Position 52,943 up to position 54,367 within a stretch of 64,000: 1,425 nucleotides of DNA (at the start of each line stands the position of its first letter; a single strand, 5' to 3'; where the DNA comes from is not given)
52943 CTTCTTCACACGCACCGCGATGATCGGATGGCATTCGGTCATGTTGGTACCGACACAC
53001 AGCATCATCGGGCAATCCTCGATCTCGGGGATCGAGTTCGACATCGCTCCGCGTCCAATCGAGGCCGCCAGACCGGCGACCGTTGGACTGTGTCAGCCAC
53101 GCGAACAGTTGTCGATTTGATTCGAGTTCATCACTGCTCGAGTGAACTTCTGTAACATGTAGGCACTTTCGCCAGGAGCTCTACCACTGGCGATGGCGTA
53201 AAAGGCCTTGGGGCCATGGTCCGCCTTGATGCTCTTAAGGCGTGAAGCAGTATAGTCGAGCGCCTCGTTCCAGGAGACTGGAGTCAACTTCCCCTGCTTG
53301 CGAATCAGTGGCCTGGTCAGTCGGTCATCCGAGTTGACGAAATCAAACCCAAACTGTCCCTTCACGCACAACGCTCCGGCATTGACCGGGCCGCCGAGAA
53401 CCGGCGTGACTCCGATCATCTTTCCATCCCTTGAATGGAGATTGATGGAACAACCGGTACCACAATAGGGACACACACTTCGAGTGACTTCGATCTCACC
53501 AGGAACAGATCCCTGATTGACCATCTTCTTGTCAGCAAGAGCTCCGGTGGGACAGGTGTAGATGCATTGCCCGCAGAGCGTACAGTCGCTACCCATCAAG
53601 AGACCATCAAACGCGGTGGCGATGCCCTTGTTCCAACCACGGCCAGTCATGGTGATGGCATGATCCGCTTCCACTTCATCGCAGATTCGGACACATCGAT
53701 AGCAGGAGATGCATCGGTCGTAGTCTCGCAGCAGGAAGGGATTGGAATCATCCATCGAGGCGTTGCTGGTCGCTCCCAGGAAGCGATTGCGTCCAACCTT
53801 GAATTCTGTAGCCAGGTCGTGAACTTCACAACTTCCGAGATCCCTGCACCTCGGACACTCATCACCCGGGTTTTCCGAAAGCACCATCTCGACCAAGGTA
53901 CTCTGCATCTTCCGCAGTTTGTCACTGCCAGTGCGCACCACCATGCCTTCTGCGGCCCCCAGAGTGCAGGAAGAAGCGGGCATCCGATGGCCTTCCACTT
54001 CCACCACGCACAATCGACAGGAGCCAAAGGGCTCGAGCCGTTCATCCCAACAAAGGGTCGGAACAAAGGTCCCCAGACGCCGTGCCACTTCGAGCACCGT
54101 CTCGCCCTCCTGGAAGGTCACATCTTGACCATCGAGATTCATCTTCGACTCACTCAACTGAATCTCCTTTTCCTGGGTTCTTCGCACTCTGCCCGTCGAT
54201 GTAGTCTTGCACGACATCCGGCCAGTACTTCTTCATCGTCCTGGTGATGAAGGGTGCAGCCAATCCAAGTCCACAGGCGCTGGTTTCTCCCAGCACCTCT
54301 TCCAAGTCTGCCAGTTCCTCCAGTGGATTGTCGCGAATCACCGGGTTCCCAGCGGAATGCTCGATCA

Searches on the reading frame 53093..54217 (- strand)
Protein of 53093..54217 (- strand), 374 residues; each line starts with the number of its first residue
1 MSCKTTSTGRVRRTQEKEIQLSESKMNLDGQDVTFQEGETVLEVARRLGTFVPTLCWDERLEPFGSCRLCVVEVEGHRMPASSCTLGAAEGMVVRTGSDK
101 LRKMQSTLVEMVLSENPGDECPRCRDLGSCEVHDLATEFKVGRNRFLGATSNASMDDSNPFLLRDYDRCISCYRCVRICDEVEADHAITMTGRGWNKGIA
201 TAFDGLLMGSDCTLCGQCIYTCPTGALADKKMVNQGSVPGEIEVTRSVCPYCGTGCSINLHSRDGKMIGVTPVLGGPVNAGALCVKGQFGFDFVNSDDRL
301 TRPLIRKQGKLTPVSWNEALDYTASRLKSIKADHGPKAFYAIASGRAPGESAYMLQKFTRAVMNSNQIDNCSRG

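Call 21: search_protein_families(library=pfam, proteins=[window:53093-54217:-], max_evalue=0.001)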
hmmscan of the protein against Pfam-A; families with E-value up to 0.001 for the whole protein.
window:53093-54217:- (374 aa): 13 families
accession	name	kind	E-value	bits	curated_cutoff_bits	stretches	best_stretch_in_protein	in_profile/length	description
PF04879.21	Molybdop_Fe4S4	-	1.3e-17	63.9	22.7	1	243-296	2-55/55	Molybdopterin oxidoreductase Fe4S4 domain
PF13510.11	Fer2_4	-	5.5e-17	62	22.8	1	27-97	7-80/82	2Fe-2S iron-sulfur cluster binding domain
PF00384.28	Molybdopterin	-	3.8e-14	52.9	24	1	299-366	1-71/353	Molybdopterin oxidoreductase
PF22117.2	Fer4_Nqo3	-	3.6e-11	43.5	27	1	160-227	2-66/67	NADH-quinone oxidoreductase subunit 3, ferredoxin-like domain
PF12838.12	Fer4_7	-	2.3e-08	34.8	27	1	168-226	1-52/52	4Fe-4S dicluster domain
PF00111.32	Fer2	-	3.9e-06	27.1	21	1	27-78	2-51/77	2Fe-2S iron-sulfur cluster binding domain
PF00037.32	Fer4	-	8.5e-06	25.8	21.1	1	210-227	6-23/24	4Fe-4S binding domain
PF12837.12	Fer4_6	-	1.8e-05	24.9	25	1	164-180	4-20/24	4Fe-4S binding domain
PF13237.11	Fer4_10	-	2.7e-05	24.5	25.5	0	210-256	7-48/53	4Fe-4S dicluster domain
PF10588.14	NADH-G_4Fe-4S_3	-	3.7e-05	23.6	27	1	107-145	3-40/40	NADH-ubiquinone oxidoreductase-G iron-sulfur binding region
PF13183.11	Fer4_8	-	8e-05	23.5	27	1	167-225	3-67/68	4Fe-4S dicluster domain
PF13187.11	Fer4_9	-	0.00027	21.3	27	1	168-226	1-51/52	4Fe-4S dicluster domain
PF13459.11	Fer4_15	-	0.00047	21.2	22.4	0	165-184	4-23/66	4Fe-4S single cluster domain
